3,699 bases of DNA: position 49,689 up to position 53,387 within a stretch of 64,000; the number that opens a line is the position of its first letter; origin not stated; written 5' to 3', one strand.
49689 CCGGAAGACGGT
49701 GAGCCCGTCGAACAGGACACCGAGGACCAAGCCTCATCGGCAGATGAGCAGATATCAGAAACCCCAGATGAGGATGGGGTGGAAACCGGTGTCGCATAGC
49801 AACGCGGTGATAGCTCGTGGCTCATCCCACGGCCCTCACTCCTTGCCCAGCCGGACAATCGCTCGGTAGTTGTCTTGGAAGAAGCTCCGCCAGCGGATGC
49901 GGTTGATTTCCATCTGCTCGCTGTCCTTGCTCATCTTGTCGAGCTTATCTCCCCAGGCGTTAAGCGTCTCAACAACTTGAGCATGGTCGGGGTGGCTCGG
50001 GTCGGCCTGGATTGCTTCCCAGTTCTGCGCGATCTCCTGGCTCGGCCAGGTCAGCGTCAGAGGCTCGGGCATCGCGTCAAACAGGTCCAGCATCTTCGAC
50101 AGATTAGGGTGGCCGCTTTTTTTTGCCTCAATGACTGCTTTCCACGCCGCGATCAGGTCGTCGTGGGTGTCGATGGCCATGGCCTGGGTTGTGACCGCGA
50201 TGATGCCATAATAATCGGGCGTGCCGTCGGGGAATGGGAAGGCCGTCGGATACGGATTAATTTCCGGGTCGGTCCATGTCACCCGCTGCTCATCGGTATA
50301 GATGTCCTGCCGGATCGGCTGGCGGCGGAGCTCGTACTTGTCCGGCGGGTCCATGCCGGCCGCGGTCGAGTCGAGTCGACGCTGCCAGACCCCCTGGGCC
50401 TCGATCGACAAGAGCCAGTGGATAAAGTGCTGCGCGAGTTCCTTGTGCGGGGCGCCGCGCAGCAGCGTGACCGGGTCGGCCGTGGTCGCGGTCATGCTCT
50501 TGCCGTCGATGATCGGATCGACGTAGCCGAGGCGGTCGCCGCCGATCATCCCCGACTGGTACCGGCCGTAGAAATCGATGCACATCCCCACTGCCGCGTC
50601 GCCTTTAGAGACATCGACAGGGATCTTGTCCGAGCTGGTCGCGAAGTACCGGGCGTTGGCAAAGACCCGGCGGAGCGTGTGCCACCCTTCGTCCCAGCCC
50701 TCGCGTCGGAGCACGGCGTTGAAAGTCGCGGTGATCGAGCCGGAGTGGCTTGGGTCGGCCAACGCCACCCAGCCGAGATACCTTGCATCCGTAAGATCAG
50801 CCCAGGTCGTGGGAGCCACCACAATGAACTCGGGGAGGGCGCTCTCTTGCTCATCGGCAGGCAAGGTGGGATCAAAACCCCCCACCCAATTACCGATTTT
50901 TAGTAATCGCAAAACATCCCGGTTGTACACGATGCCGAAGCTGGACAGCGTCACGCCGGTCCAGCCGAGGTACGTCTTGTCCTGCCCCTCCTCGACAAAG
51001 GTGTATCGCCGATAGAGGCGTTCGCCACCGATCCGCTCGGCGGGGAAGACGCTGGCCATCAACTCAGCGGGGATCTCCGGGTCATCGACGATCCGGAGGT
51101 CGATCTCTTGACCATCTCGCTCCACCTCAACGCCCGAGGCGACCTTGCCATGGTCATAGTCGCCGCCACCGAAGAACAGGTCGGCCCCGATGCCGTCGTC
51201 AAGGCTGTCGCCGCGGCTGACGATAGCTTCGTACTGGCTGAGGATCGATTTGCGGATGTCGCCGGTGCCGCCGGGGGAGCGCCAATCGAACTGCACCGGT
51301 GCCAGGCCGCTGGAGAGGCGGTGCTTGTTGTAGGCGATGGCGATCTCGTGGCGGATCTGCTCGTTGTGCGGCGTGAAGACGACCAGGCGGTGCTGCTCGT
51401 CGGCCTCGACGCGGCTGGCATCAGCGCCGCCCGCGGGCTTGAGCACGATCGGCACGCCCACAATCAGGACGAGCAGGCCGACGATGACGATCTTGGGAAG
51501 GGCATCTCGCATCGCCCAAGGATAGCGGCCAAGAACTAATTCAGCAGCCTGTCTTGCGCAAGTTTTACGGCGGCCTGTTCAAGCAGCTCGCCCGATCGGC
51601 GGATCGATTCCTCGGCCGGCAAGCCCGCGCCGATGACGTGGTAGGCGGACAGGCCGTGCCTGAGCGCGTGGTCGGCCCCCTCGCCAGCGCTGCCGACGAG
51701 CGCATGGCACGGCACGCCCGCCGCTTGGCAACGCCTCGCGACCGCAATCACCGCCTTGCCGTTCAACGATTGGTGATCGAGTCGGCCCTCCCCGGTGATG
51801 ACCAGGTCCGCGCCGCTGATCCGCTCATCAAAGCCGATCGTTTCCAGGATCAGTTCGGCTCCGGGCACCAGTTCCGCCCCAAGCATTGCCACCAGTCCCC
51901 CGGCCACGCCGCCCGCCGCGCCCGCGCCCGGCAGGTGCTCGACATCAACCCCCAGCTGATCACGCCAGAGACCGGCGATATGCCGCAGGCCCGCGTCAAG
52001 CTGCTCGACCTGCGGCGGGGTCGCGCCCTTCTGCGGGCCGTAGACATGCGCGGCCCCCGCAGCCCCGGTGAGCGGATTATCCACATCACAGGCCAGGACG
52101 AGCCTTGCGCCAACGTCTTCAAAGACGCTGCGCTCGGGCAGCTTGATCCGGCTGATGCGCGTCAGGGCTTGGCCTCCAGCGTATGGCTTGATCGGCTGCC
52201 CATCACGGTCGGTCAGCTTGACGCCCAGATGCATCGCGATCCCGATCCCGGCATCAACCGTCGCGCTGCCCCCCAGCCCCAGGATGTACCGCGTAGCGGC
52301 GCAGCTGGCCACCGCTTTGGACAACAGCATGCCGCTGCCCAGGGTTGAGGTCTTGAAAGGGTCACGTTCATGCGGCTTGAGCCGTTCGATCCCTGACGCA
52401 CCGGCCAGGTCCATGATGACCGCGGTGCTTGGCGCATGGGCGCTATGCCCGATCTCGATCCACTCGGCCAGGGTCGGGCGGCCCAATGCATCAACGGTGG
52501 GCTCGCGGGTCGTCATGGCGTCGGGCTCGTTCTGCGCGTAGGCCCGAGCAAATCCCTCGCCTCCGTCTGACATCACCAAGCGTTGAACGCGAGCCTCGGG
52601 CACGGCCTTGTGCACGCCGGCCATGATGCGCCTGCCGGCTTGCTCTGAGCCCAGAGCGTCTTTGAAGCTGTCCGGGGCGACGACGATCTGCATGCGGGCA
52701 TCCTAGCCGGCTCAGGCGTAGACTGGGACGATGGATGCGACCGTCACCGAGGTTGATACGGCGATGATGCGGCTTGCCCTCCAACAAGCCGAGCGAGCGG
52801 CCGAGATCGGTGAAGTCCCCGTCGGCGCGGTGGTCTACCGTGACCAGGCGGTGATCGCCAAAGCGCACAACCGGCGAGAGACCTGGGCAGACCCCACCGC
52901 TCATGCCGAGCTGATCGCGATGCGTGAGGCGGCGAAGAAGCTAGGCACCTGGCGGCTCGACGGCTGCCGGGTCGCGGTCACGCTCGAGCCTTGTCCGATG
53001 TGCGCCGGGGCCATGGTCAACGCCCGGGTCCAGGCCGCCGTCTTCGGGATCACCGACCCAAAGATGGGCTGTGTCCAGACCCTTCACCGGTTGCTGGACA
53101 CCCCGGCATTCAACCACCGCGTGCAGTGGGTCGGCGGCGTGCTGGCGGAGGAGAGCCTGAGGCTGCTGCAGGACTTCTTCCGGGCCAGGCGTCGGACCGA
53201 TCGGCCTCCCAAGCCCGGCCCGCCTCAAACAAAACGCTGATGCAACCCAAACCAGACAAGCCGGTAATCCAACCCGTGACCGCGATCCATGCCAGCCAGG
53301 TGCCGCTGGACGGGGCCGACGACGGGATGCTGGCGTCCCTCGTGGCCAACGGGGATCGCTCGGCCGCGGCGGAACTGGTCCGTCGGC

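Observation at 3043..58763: Window-wide signature of leaderless mRNAs: -10 hexamer 6-7 nt before the start codon, no Shine-Dalgarno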

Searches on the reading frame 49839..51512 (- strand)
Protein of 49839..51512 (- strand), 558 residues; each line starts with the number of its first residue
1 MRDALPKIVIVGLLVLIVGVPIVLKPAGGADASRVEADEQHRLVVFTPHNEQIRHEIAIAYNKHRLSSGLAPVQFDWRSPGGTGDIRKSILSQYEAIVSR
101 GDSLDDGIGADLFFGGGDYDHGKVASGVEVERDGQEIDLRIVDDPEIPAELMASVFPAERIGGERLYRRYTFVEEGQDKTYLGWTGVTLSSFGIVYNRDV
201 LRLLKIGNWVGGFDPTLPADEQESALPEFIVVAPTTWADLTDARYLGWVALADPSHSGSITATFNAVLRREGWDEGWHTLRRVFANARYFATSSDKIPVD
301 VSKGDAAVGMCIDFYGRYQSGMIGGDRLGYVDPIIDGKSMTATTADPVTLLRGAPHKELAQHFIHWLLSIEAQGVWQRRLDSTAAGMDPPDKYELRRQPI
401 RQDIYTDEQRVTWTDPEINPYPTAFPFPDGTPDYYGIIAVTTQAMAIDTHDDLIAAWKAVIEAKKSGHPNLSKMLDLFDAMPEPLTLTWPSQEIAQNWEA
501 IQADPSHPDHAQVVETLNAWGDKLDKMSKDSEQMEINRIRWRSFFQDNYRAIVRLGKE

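Call 35: search_protein_families(library=pfam, proteins=[window:49839-51512:-])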
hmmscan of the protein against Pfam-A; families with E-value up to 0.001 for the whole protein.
window:49839-51512:- (558 aa): 3 families
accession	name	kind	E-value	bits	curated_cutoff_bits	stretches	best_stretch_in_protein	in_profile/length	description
PF13343.11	SBP_bac_6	-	1.3e-11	44.9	24.6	1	231-390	79-227/245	Bacterial extracellular solute-binding protein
PF13531.11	SBP_bac_11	-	6e-10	39.7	25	1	234-378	93-223/227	Bacterial extracellular solute-binding protein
PF01547.30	SBP_bac_1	-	5.7e-06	27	26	1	191-373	111-306/307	Bacterial extracellular solute-binding protein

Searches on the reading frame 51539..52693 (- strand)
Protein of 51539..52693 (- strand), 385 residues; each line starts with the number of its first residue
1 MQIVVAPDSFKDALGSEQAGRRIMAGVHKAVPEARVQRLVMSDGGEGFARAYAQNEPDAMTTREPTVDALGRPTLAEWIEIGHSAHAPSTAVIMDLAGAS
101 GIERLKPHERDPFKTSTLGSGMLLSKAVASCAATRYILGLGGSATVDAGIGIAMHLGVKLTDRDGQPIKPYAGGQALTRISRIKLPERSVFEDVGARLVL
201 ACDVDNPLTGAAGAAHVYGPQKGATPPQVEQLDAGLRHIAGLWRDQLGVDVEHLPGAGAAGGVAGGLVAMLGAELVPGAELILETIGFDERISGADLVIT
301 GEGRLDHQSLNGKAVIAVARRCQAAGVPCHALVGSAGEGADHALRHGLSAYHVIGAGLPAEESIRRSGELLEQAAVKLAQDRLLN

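Call 35: search_protein_families(library=pfam, proteins=[window:51539-52693:-])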
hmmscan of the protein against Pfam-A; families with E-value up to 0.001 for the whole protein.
window:51539-52693:- (385 aa): 1 family
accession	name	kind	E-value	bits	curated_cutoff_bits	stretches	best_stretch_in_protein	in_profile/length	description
PF02595.20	Gly_kinase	-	2.9e-108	362.5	23.3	1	3-380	1-369/372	Glycerate kinase family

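Call 56: find_homologous_proteins(query=window:51539-52693:-, max_evalue=1e-60)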
Query window:51539-52693:- (385 aa): 5032 proteins with E <= 1e-60 among 8000 candidates; the best 120 are listed.
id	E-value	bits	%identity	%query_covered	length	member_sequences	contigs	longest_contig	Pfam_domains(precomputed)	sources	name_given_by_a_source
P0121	2.3e-210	716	94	93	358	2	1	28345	PF02595.21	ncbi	ncbi:MAG: glycerate kinase, partial [Planctomycetota bacterium]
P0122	8.1e-140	484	62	100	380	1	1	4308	PF02595.21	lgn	-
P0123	6.4e-139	481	62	100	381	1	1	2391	PF02595.21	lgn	-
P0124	4.8e-133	462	62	100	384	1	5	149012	PF02595.21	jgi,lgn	jgi:glycerate kinase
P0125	2.6e-132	459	59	100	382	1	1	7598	PF02595.21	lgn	-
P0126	3.8e-132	459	60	100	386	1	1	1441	PF02595.21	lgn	-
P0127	5.8e-132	458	60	100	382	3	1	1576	PF02595.21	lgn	-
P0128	5.9e-132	458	60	100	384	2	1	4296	PF02595.21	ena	-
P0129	6.1e-132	458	60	100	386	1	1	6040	PF02595.21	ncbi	ncbi:MAG: glycerate kinase, partial [Phycisphaeraceae bacterium]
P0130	1.0e-131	457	60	100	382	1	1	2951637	PF02595.21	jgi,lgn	jgi:glycerate kinase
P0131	1.0e-131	457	61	100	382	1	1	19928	PF02595.21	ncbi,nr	ncbi:MAG: glycerate kinase [Phycisphaeraceae bacterium]|nr:glycerate kinase [Phycisphaeraceae bacter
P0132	4.9e-131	455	61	100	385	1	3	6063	PF02595.21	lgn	-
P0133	7.2e-131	455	60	100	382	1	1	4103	PF02595.21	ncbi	ncbi:MAG: glycerate kinase [Planctomycetota bacterium]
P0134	1.1e-130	454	61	100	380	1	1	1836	PF02595.21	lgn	-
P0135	1.1e-129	451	60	100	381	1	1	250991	PF02595.21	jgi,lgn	jgi:glycerate kinase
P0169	1.7e-104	368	51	99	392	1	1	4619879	PF02595.21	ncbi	ncbi:glycerate kinase [Phycisphaeraceae bacterium D3-23]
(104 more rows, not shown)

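Call 57: find_encoding_contigs(protein=P0121, flank=10000, max_places=1)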
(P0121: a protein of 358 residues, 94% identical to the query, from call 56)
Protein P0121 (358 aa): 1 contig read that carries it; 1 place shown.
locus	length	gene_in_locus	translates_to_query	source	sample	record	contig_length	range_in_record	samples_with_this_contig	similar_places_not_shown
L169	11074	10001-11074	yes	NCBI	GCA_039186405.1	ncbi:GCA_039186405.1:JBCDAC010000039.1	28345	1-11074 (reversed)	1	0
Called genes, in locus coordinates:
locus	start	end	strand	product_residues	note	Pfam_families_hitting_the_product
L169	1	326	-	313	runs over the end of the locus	PF05544:Pro_racemase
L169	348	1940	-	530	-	PF00171:Aldedh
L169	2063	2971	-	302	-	PF00701:DHDPS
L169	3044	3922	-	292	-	PF00392:GntR (weak), PF07729:FCD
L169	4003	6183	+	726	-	PF17191:RecG_wedge, PF01336:tRNA_anti-codon (weak), PF00270:DEAD, PF04851:ResIII, PF00271:Helicase_C, PF22590:Cas3-like_C_2 (weak), PF19833:RecG_dom3_C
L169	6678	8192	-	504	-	-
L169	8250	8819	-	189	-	-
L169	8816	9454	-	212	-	PF07638:Sigma70_ECF (weak), PF04542:Sigma70_r2, PF08281:Sigma70_r4_2, PF04545:Sigma70_r4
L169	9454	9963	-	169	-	PF00383:dCMP_cyt_deam_1, PF14437:MafB19-deam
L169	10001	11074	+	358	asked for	PF02595:Gly_kinase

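Call 58: find_encoding_contigs(protein=P0124, flank=10000, max_places=1)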
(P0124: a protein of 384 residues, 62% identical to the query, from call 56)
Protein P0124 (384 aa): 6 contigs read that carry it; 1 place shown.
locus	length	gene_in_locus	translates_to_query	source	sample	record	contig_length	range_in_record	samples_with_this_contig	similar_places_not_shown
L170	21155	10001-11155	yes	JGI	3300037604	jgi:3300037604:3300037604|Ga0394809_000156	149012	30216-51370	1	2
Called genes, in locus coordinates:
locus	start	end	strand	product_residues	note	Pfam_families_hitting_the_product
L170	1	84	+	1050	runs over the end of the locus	PF00873:ACR_tran, PF03176:MMPL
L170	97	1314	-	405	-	PF13650:Asp_protease_2 (faint), PF13975:gag-asp_proteas (faint), PF00595:PDZ (weak), PF17820:PDZ_6 (weak)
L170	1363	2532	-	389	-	PF01546:Peptidase_M20, PF07687:M20_dimer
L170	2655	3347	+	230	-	PF13191:AAA_16 (weak), PF13401:AAA_22 (weak), PF00485:PRK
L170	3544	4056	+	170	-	PF04542:Sigma70_r2, PF08281:Sigma70_r4_2, PF04545:Sigma70_r4 (weak)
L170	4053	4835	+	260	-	-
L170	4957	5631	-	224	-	PF00753:Lactamase_B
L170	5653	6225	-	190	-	PF01467:CTP_transf_like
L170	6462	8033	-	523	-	-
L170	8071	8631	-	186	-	-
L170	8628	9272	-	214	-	PF07638:Sigma70_ECF, PF04542:Sigma70_r2, PF08281:Sigma70_r4_2, PF04545:Sigma70_r4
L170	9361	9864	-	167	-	PF00383:dCMP_cyt_deam_1, PF14437:MafB19-deam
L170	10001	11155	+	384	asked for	PF02595:Gly_kinase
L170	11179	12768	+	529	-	PF01547:SBP_bac_1, PF13416:SBP_bac_8, PF13343:SBP_bac_6, PF13531:SBP_bac_11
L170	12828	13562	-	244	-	PF02666:PS_Dcarbxylase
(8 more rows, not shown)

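Call 59: find_encoding_contigs(protein=P0130, flank=10000, max_places=1)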
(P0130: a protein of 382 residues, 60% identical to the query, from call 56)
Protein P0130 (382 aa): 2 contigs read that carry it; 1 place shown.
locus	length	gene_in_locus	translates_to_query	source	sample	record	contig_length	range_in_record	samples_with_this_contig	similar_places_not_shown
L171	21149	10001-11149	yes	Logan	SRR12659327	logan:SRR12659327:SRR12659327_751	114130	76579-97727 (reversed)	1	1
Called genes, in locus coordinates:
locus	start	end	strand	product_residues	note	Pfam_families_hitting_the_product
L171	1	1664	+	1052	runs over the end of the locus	PF00873:ACR_tran, PF03176:MMPL (weak)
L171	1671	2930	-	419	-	PF13650:Asp_protease_2 (faint), PF13975:gag-asp_proteas (faint), PF00595:PDZ (weak), PF13180:PDZ_2 (weak), PF17820:PDZ_6 (weak)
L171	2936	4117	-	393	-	PF01546:Peptidase_M20, PF07687:M20_dimer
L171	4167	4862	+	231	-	PF00485:PRK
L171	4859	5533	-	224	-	PF00753:Lactamase_B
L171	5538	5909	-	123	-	-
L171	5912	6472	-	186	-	PF01467:CTP_transf_like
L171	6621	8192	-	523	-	-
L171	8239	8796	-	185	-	-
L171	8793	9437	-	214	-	PF07638:Sigma70_ECF (weak), PF04542:Sigma70_r2, PF08281:Sigma70_r4_2, PF04545:Sigma70_r4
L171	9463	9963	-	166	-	PF00383:dCMP_cyt_deam_1, PF14437:MafB19-deam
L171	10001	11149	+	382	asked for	PF02595:Gly_kinase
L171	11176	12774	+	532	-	PF01547:SBP_bac_1, PF13416:SBP_bac_8, PF13343:SBP_bac_6, PF13531:SBP_bac_11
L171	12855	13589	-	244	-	PF02666:PS_Dcarbxylase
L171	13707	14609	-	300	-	PF12728:HTH_17 (weak)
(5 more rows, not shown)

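Call 60: find_encoding_contigs(protein=P0169, flank=10000, max_places=1)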
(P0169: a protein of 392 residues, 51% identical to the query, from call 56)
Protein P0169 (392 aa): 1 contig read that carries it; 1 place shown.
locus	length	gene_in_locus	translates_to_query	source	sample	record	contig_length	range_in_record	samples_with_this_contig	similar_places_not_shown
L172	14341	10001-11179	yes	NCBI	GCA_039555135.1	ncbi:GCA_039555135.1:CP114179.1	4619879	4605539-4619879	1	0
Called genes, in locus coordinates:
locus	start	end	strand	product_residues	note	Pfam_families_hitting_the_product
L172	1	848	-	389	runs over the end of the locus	PF00023:Ank (faint), PF13606:Ank_3 (faint), PF13637:Ank_4 (faint), PF12796:Ank_2, PF13857:Ank_5 (faint)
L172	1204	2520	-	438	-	PF00438:S-AdoMet_synt_N, PF02772:S-AdoMet_synt_M, PF02773:S-AdoMet_synt_C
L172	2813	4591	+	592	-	PF04264:YceI, PF03781:FGE-sulfatase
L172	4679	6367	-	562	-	PF01268:FTHFS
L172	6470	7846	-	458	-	PF00999:Na_H_Exchanger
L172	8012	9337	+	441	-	-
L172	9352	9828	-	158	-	-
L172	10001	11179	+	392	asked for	PF02595:Gly_kinase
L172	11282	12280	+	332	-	PF13343:SBP_bac_6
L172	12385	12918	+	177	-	-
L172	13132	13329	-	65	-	-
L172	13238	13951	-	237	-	PF02666:PS_Dcarbxylase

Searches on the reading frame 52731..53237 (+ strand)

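Call 35: search_protein_families(library=pfam, proteins=[window:52731-53237:+])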
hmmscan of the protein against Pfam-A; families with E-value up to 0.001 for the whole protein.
window:52731-53237:+ (169 aa): 3 families
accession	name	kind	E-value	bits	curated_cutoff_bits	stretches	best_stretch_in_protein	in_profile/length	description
PF14437.12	MafB19-deam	-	7e-39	133.4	27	1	10-154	4-142/142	MafB19-like deaminase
PF00383.29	dCMP_cyt_deam_1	-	1.8e-27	95.6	25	1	8-106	3-101/102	Cytidine and deoxycytidylate deaminase zinc-binding region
PF14439.12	Bd3614-deam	-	0.00024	21.5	38.5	1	33-101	13-80/113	Bd3614-like deaminase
